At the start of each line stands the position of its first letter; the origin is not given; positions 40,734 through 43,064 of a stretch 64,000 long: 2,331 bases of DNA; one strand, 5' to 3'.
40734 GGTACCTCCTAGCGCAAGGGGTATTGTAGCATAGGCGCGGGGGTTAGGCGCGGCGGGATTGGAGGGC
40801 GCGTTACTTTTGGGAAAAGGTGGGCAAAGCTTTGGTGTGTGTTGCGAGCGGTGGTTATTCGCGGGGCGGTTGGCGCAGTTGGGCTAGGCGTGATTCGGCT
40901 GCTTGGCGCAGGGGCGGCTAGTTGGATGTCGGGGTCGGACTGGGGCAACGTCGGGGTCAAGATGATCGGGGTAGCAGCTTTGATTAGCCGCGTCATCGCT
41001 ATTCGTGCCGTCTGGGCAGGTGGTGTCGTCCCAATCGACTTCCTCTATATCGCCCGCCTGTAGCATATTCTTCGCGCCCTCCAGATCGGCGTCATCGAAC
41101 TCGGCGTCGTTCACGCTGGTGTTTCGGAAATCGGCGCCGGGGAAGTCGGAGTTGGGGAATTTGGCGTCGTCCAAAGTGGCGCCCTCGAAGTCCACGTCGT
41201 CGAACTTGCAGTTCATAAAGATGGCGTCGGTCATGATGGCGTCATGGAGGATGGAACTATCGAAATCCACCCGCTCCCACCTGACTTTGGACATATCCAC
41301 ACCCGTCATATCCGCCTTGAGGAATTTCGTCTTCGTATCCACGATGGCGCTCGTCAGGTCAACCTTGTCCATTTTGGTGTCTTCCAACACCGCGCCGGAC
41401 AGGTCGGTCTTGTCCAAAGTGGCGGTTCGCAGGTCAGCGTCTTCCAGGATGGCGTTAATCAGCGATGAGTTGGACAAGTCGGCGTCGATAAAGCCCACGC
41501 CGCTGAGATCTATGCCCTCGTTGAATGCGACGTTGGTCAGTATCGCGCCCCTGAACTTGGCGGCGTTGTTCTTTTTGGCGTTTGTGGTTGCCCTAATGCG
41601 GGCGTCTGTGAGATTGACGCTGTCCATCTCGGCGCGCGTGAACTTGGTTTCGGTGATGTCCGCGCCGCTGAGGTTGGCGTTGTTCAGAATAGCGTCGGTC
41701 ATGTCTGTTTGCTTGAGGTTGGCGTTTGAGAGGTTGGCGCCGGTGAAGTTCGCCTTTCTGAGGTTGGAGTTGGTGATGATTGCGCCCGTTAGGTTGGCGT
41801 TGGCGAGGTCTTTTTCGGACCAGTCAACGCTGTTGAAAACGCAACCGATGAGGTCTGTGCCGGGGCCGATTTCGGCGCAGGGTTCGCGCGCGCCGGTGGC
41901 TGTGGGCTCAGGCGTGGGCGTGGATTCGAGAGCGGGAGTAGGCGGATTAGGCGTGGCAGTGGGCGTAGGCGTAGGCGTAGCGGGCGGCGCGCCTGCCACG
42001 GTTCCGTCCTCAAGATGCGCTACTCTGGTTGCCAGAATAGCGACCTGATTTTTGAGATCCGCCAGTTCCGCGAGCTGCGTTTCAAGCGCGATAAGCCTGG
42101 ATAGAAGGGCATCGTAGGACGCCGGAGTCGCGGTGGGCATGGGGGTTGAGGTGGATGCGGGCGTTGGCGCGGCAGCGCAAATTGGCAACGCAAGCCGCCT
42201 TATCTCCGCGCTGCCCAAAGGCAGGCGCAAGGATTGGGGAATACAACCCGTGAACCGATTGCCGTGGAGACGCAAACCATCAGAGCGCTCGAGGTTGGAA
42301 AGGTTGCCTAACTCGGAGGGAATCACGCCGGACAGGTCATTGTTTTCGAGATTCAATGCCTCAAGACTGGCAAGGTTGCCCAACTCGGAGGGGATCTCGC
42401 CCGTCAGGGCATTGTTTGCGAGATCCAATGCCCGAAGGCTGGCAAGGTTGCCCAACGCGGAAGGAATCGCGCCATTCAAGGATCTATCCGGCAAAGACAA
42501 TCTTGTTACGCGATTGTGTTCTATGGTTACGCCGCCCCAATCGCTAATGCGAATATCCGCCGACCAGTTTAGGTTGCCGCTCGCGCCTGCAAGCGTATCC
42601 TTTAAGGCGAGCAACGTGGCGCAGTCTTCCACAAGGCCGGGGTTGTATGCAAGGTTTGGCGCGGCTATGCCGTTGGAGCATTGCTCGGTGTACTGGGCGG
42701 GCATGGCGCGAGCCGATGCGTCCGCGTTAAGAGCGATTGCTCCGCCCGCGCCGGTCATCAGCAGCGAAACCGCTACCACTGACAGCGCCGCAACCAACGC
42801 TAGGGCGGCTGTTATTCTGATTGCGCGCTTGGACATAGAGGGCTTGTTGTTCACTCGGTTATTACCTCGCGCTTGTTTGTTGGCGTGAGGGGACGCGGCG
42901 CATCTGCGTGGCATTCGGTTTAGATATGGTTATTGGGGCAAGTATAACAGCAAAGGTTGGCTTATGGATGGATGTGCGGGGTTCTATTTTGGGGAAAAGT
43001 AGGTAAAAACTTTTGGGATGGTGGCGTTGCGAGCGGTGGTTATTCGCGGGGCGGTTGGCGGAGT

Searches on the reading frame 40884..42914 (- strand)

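Call 106: search_protein_families(library=pfam, proteins=[window:40884-42914:-], max_evalue=0.01)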
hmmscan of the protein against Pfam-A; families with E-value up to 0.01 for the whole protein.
window:40884-42914:- (676 aa): 9 families
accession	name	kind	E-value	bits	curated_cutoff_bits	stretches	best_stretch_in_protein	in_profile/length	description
PF00805.28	Pentapeptide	-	1.3e-49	165.7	20.2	8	388-427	1-40/40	Pentapeptide repeats (8 copies)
PF13599.13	Pentapeptide_4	-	3.1e-31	107.7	38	4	559-615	1-57/78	Pentapeptide repeat region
PF13576.12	Pentapeptide_3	-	6e-22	78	27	3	568-609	3-47/48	Pentapeptide repeats (9 copies)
PF00560.39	LRR_1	-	4.7e-09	35.1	20.6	1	159-181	1-23/23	Leucine Rich Repeat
PF13855.12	LRR_8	-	2.1e-07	31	27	1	135-194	2-61/61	Leucine rich repeat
PF23894.2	LD_SV2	-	3e-07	31.1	29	1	525-593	21-89/92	SV2A/B/C luminal domain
PF23598.1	LRR_14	-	2.5e-06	26.9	40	1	151-209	40-96/353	Leucine-rich repeat region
PF12799.13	LRR_4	-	0.00011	22.8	27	1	159-196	2-41/44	Leucine Rich repeats (2 copies)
PF25296.1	Decapeptide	-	0.00053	20.3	45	0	383-437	15-69/74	Decapeptide repeat region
